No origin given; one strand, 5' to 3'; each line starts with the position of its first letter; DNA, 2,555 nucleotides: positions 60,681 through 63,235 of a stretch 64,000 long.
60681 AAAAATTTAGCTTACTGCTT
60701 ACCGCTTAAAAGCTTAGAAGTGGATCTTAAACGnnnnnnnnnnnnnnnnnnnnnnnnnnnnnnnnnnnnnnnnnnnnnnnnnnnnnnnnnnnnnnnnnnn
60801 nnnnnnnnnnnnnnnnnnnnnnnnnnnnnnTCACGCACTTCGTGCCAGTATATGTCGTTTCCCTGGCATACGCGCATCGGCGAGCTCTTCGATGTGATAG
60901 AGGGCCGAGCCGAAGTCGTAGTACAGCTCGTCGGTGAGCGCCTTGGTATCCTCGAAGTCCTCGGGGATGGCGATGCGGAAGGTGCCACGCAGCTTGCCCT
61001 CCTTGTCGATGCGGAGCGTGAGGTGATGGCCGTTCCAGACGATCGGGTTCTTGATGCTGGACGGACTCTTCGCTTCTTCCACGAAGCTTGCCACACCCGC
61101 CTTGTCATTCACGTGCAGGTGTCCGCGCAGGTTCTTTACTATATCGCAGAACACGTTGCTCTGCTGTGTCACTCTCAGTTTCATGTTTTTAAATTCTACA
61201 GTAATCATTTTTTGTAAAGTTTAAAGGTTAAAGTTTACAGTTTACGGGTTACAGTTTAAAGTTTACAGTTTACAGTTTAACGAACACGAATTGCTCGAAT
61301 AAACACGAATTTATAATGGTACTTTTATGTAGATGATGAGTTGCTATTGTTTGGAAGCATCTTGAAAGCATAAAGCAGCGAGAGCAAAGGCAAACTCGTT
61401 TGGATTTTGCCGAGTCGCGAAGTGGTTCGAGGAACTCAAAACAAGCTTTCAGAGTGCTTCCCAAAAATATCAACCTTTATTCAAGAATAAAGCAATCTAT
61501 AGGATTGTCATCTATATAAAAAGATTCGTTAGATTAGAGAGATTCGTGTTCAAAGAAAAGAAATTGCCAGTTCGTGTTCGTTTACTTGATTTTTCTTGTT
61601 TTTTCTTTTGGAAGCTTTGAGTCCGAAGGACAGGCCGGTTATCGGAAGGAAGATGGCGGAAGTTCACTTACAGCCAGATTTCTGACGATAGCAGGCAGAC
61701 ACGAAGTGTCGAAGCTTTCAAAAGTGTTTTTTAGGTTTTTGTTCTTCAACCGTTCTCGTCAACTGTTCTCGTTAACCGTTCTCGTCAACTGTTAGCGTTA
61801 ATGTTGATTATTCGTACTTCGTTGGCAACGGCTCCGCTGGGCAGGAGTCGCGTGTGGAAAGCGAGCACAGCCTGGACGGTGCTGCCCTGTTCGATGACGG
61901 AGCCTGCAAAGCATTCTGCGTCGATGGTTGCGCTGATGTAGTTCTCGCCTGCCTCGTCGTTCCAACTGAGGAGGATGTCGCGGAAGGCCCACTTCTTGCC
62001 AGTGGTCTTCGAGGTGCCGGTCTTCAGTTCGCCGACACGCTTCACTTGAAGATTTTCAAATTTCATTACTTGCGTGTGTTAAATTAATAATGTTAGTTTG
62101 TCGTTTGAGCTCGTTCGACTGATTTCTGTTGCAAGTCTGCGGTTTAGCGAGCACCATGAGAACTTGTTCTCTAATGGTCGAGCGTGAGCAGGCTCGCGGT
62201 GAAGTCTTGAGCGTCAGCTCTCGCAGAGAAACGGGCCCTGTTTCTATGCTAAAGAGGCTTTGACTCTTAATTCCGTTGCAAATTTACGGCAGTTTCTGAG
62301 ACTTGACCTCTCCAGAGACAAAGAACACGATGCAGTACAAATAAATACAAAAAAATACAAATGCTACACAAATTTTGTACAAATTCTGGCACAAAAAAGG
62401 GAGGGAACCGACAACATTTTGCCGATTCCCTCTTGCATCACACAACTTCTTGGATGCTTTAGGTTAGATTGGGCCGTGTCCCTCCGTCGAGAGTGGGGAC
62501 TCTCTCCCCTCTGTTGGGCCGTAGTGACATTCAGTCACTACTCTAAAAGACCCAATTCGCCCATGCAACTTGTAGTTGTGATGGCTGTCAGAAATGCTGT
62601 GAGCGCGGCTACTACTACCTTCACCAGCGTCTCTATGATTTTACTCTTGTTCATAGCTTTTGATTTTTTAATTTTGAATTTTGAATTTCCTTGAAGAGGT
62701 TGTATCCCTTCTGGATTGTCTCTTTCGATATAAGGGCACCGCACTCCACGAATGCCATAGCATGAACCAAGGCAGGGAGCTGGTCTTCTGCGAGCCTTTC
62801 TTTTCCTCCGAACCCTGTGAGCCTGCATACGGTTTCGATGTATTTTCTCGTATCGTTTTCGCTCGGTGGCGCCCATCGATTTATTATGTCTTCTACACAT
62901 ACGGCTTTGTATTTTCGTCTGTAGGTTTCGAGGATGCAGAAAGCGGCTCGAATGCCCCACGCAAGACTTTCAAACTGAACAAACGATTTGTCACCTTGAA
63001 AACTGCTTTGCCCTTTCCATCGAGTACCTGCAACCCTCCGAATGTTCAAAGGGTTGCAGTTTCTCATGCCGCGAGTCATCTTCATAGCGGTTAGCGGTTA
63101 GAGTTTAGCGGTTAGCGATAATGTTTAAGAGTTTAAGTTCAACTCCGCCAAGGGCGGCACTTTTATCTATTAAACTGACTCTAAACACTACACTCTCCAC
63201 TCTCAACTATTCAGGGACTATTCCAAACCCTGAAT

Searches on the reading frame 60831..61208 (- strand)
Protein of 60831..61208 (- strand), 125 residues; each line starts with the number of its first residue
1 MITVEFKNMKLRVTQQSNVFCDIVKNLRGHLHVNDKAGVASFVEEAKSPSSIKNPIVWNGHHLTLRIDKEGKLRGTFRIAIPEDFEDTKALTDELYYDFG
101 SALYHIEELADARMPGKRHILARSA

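Call 7: search_protein_families(library=pfam, proteins=[window:60831-61208:-])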
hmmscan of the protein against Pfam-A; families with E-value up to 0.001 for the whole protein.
window:60831-61208:- (125 aa): 0 families

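Call 12: find_encoding_contigs(protein=window:60831-61208:-, flank=3000, max_places=10)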
Protein window:60831-61208:- (125 aa): 4 contigs read that carry it; 2 places shown.
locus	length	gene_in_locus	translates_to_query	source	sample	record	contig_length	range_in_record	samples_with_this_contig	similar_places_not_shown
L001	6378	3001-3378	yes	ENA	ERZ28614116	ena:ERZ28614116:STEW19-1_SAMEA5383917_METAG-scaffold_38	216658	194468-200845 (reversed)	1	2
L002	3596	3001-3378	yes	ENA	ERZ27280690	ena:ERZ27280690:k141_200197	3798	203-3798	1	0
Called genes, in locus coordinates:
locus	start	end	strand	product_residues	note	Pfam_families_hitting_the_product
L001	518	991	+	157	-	PF18291:HU-HIG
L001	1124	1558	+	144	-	-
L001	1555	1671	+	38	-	-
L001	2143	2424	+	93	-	-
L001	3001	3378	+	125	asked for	-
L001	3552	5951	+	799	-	PF13148:DUF3987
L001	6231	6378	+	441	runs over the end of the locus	PF01041:DegT_DnrJ_EryC1, PF00155:Aminotran_1_2, PF01041:DegT_DnrJ_EryC1 (weak)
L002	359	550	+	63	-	-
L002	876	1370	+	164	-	-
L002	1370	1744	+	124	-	-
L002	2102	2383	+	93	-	-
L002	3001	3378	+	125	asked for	-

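Call 19: find_related_loci(query=window:60831-61208:-, collection=genome_contigs, flank=4000)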
Query window:60831-61208:- (125 aa) in genome_contigs; peptide patterns used: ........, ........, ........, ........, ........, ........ (x = any residue, [..] = any of these).
171 stretches matched a pattern; 5 encode a relative of the query (tblastn E <= 1e-3); 5 distinct loci.
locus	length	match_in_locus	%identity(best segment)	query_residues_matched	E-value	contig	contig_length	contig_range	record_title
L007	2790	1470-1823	45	1-117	4e-31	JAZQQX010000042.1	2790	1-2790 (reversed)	MAG: Bacteroidaceae bacterium isolate T1900045235_TH20190005.MAGScoT_cleanbin_000009 SGB_5432_k141_309642, whole genome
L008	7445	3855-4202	44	1-115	3e-29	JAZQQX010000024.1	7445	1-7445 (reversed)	MAG: Bacteroidaceae bacterium isolate T1900045235_TH20190005.MAGScoT_cleanbin_000009 SGB_5432_k141_2233153, whole genome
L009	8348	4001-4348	46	1-115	4e-29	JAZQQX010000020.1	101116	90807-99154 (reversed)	MAG: Bacteroidaceae bacterium isolate T1900045235_TH20190005.MAGScoT_cleanbin_000009 SGB_5432_k141_2596877, whole genome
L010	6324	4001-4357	42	1-118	2e-28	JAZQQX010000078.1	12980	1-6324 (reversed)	MAG: Bacteroidaceae bacterium isolate T1900045235_TH20190005.MAGScoT_cleanbin_000009 SGB_5432_k141_2332157, whole genome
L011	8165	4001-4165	27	16-70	2e-6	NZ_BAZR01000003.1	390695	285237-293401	Paenibacillus sp. JCM 10914, whole genome shotgun sequence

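Call 23: find_homologous_proteins(query=window:60831-61208:-, max_evalue=0.00001)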
Query window:60831-61208:- (125 aa): 13 proteins with E <= 0.00001 among 24 candidates.
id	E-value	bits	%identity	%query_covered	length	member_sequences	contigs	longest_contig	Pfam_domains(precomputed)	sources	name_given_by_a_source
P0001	6.9e-77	273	98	100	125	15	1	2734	-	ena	-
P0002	3.3e-60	219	76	100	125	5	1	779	-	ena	-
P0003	2.0e-59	217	79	100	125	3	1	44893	-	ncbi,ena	-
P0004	2.2e-57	210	77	100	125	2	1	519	-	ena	-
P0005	2.6e-56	207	74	100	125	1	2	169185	-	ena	-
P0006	3.4e-56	206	74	100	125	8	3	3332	-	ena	-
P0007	7.3e-55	202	74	100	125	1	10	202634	-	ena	-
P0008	1.3e-48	182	68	98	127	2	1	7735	-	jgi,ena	-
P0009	5.2e-48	180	68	100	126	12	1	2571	-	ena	-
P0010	1.1e-47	179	70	98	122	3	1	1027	-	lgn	-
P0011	6.1e-45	170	67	98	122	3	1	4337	-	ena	-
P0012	1.1e-44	169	66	100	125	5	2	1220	-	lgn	-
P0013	2.5e-42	162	61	100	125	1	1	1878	-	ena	-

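Call 24: find_encoding_contigs(protein=P0001, flank=3000, max_places=10)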
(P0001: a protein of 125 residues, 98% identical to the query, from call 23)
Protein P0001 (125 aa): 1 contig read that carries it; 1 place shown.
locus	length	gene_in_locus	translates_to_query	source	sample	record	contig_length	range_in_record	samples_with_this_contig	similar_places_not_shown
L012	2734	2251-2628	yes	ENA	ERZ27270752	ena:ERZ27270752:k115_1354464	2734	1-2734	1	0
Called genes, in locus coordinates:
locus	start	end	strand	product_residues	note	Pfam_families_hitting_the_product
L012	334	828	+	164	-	-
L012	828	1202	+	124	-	-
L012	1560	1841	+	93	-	-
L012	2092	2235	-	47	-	-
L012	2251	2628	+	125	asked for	-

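Call 25: find_encoding_contigs(protein=P0007, flank=3000, max_places=10)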
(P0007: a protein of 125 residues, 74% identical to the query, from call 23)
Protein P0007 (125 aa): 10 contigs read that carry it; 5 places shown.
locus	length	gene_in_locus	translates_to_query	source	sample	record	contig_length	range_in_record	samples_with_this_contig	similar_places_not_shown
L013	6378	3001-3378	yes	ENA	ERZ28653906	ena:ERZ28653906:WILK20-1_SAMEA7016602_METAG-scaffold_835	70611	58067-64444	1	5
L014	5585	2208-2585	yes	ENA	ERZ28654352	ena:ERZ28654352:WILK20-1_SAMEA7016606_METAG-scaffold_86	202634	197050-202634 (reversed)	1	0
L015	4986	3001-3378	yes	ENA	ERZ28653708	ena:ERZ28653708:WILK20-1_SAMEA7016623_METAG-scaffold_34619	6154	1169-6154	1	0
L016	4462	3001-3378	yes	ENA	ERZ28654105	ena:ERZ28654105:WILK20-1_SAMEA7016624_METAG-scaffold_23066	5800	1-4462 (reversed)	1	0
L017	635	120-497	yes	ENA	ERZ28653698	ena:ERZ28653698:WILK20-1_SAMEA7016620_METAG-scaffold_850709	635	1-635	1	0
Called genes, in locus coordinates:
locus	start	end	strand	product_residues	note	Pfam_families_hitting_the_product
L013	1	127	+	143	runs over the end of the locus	-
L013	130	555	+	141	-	-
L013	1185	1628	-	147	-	PF13366:PDDEXK_3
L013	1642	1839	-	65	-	-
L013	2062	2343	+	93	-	-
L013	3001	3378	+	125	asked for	-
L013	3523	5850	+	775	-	-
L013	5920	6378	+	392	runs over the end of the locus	PF14907:NTP_transf_5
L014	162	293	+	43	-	-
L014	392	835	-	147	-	PF13366:PDDEXK_3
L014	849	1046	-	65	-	-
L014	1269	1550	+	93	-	-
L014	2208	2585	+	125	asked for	-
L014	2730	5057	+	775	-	-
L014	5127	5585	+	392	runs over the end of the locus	PF14907:NTP_transf_5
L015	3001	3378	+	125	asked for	-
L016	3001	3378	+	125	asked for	-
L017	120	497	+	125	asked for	-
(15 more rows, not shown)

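Call 26: find_encoding_contigs(protein=P0003, flank=3000, max_places=10)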
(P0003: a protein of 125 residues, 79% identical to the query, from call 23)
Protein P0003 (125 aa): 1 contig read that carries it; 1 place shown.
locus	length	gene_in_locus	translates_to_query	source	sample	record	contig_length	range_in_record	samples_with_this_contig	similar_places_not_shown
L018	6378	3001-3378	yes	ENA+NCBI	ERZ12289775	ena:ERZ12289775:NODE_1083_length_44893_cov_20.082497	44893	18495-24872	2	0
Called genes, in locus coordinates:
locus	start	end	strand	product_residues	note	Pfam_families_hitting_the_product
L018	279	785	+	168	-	PF18451:CdiA_C (weak)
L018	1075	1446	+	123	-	PF13366:PDDEXK_3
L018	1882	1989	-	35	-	-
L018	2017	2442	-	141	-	-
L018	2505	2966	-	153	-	PF18291:HU-HIG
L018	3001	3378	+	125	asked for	-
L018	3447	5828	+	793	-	PF13148:DUF3987 (weak)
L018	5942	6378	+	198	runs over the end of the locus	-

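Call 45: list_cluster_members(proteins=[window:60831-61208:-, window:61785-62066:-])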
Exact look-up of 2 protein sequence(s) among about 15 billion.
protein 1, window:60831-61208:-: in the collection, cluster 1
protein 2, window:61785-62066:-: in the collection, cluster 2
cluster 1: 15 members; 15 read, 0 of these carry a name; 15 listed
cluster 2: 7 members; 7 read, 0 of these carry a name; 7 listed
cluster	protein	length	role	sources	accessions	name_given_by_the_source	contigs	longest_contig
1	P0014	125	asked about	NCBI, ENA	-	-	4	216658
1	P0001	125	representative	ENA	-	-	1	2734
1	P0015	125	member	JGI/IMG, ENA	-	-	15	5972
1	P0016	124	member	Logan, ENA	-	-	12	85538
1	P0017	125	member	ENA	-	-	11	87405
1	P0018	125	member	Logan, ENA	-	-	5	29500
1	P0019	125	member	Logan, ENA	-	-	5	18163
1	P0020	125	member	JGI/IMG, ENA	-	-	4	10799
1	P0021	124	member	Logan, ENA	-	-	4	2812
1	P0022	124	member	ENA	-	-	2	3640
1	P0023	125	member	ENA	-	-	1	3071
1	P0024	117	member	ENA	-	-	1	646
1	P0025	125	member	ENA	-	-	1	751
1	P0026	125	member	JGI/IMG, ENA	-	-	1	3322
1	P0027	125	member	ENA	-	-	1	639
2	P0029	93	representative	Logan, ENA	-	-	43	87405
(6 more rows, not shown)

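Call 46: find_encoding_contigs(protein=P0029, flank=1500, max_places=10)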
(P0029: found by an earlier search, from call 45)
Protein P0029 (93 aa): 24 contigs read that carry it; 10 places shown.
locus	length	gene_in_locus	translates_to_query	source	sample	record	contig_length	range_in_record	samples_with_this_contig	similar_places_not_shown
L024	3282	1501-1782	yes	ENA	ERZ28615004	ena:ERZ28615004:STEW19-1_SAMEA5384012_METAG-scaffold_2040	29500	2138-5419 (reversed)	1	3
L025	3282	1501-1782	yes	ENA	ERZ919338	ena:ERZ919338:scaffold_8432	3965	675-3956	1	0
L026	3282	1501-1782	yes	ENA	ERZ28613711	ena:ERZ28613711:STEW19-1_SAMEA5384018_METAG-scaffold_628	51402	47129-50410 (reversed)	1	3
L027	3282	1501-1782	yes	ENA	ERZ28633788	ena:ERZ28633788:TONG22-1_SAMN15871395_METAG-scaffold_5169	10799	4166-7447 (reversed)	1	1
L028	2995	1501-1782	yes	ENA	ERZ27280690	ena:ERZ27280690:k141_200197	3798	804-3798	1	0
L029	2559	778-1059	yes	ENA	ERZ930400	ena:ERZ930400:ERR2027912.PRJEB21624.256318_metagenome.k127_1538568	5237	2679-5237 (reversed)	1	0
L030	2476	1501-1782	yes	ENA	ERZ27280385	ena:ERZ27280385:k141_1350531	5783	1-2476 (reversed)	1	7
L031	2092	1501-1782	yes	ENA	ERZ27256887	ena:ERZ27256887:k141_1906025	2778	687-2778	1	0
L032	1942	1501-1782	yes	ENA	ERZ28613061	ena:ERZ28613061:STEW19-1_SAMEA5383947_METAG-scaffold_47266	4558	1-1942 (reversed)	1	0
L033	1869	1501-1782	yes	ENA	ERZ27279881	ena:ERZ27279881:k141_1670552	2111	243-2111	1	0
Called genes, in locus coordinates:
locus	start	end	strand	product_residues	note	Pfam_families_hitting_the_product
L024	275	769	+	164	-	-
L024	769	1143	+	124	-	-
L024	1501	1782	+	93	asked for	-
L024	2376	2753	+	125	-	-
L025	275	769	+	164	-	-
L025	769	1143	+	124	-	-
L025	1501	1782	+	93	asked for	-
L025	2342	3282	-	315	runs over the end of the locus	?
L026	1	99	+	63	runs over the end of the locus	-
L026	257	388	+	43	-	-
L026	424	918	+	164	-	-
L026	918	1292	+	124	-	-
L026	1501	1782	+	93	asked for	-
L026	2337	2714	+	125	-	-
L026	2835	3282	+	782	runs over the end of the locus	PF13148:DUF3987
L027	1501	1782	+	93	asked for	-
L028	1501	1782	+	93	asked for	-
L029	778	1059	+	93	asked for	-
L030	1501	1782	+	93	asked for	-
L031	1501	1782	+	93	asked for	-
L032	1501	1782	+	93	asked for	-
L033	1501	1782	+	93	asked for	-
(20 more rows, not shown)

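Call 47: find_encoding_contigs(protein=P0015, flank=1500, max_places=10)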
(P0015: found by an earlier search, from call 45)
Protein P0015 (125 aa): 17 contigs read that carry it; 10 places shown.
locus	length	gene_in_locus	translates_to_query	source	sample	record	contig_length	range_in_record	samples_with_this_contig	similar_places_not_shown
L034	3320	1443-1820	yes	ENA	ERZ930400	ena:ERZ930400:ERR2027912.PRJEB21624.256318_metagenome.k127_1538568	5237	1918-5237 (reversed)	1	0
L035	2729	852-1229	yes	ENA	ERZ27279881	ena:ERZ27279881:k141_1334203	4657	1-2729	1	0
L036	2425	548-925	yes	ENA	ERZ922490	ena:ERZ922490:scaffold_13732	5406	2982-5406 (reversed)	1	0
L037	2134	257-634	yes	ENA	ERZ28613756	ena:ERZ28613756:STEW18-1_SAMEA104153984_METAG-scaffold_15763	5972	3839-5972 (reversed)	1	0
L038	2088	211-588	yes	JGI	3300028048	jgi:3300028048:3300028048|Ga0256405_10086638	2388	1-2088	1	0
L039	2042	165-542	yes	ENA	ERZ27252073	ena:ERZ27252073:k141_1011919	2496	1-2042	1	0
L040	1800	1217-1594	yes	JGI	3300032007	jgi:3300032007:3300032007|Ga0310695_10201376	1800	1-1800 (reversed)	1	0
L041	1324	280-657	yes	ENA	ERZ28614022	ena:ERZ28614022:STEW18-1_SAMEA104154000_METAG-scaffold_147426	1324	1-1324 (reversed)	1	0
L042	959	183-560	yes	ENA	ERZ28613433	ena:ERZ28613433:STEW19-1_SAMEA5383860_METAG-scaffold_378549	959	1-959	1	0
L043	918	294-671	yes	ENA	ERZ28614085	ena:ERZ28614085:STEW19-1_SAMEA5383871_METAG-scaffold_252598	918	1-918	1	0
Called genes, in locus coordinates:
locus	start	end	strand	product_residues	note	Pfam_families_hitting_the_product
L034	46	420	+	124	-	-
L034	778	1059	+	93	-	-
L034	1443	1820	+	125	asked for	-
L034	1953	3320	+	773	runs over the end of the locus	PF13148:DUF3987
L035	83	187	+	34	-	-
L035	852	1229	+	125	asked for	-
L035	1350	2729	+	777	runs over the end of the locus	PF13148:DUF3987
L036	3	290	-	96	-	?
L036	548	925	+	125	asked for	-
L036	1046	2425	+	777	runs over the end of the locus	PF13148:DUF3987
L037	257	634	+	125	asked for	-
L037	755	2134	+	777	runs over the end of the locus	PF13148:DUF3987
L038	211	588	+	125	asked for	-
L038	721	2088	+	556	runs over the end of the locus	?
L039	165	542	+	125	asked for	-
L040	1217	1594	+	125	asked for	-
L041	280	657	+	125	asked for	-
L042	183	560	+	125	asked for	-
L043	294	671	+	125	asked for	-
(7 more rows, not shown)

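Call 63: find_encoding_contigs(protein=P0017, flank=1500, max_places=10)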
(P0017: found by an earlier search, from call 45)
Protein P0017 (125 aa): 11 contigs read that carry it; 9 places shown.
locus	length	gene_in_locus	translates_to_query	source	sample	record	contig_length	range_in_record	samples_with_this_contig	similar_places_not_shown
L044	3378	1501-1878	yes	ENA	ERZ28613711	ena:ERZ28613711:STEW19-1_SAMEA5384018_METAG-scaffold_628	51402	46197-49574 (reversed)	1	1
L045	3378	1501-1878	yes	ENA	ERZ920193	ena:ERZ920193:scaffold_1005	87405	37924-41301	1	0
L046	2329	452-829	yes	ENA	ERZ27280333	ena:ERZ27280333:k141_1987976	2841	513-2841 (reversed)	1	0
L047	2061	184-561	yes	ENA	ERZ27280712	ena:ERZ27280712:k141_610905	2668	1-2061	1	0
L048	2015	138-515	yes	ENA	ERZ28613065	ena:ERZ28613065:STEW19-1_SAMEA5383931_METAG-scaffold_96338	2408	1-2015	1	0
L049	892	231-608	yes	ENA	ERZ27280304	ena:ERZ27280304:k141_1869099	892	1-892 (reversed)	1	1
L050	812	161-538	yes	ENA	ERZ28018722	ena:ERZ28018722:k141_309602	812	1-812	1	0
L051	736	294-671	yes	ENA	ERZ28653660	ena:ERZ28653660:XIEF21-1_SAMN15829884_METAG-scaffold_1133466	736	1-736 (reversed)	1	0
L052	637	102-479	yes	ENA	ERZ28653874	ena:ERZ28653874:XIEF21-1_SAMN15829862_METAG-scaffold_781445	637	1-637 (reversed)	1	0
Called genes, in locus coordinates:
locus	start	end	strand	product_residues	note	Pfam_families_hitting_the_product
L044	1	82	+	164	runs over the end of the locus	-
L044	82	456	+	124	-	-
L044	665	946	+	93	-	-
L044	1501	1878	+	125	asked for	-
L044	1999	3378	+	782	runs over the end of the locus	PF13148:DUF3987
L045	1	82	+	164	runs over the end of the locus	-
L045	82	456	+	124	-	-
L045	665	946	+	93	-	-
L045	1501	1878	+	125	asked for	-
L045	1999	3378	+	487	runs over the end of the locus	-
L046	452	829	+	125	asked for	-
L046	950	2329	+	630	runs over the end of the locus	?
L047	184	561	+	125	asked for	-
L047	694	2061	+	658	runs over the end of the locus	?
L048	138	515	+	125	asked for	-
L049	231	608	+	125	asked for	-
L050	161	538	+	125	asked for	-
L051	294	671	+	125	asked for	-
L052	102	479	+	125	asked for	-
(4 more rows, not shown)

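Call 64: find_encoding_contigs(protein=P0016, flank=1500, max_places=10)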
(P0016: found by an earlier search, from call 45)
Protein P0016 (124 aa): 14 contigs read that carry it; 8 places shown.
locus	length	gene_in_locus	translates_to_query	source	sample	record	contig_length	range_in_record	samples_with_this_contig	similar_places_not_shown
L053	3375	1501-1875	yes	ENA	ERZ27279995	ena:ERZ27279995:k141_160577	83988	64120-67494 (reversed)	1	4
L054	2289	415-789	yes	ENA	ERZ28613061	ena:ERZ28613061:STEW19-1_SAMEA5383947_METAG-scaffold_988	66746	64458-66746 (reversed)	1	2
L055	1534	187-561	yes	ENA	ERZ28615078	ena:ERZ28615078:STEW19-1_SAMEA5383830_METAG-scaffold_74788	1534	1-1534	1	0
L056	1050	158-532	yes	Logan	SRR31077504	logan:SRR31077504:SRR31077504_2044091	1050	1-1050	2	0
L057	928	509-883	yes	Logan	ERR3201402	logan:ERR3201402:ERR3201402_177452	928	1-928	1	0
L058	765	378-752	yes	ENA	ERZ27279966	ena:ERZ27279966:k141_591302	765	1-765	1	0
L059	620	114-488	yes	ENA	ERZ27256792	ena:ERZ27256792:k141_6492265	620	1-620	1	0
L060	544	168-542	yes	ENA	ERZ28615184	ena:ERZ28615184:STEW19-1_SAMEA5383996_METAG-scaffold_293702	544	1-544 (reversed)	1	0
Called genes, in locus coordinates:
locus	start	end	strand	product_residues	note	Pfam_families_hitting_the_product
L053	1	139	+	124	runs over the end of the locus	-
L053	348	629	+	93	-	-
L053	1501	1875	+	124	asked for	-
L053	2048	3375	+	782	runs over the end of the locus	PF13148:DUF3987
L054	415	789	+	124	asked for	-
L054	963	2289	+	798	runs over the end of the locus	PF13148:DUF3987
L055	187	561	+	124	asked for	-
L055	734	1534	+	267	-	?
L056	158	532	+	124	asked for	-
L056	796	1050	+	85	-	?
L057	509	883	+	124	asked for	-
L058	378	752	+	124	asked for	-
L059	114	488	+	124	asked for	-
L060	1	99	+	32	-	?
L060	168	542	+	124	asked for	?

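Call 74: search_protein_families(library=phrogs, proteins=[window:60831-61208:-, L002:1370-1744:+], max_evalue=0.001)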
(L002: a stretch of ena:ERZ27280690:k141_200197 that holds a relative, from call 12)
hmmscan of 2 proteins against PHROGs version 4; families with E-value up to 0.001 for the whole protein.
window:60831-61208:- (125 aa): 0 families

L002:1370-1744:+ (124 aa): 0 families

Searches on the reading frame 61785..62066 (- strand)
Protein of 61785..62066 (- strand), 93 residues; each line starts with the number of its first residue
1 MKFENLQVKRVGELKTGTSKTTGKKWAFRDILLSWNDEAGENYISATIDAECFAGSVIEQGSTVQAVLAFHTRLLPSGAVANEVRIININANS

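Call 7: search_protein_families(library=pfam, proteins=[window:61785-62066:-])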
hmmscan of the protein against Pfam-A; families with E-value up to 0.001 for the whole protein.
window:61785-62066:- (93 aa): 0 families

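Call 13: find_encoding_contigs(protein=window:61785-62066:-, flank=3000, max_places=10)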
Protein window:61785-62066:- (93 aa): 4 contigs read that carry it; 2 places shown.
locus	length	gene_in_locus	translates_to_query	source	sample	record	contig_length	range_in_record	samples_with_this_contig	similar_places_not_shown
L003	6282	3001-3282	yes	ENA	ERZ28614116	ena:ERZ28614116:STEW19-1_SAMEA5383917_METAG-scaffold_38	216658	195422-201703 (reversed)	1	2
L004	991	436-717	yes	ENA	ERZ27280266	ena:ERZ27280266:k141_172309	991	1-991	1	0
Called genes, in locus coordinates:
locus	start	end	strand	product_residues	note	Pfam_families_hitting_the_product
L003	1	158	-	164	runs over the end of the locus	-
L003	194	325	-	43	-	-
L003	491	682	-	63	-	-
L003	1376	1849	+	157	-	PF18291:HU-HIG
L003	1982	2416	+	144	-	-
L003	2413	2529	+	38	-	-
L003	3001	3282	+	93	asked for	-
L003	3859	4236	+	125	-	-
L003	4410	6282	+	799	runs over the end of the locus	PF13148:DUF3987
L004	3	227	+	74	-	?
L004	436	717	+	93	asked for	-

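Call 70: search_protein_families(library=pfam, proteins=[window:61785-62066:-], max_evalue=10)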
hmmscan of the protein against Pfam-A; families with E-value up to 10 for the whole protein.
window:61785-62066:- (93 aa): 0 families

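Call 74: search_protein_families(library=phrogs, proteins=[window:61785-62066:-], max_evalue=0.001)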
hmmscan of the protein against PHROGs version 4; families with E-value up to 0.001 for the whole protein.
window:61785-62066:- (93 aa): 0 families

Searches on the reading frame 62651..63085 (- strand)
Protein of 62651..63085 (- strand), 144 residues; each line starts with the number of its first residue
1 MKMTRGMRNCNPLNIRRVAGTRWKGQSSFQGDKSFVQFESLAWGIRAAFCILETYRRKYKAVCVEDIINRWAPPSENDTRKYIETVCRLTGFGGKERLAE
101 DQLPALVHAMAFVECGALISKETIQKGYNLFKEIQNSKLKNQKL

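Call 7: search_protein_families(library=pfam, proteins=[window:62651-63085:-])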
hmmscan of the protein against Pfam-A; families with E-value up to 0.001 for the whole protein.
window:62651-63085:- (144 aa): 0 families

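Call 74: search_protein_families(library=phrogs, proteins=[window:62651-63085:-], max_evalue=0.001)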
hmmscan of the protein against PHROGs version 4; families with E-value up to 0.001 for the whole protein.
window:62651-63085:- (144 aa): 5 families
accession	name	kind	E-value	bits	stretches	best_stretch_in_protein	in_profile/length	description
phrog_873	-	head and packaging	8e-41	141.4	1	1-132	352-488/1277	endolysin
phrog_2276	-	tail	1.1e-11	45.2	1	4-127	490-610/673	tail length tape measure protein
phrog_7694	-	unknown function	6.9e-09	36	1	2-106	502-604/675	-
phrog_992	-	head and packaging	3.8e-08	33.4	1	6-96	166-252/764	head protein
phrog_7182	-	other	6.3e-07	29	1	31-116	686-781/1228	tail injection transglycosylase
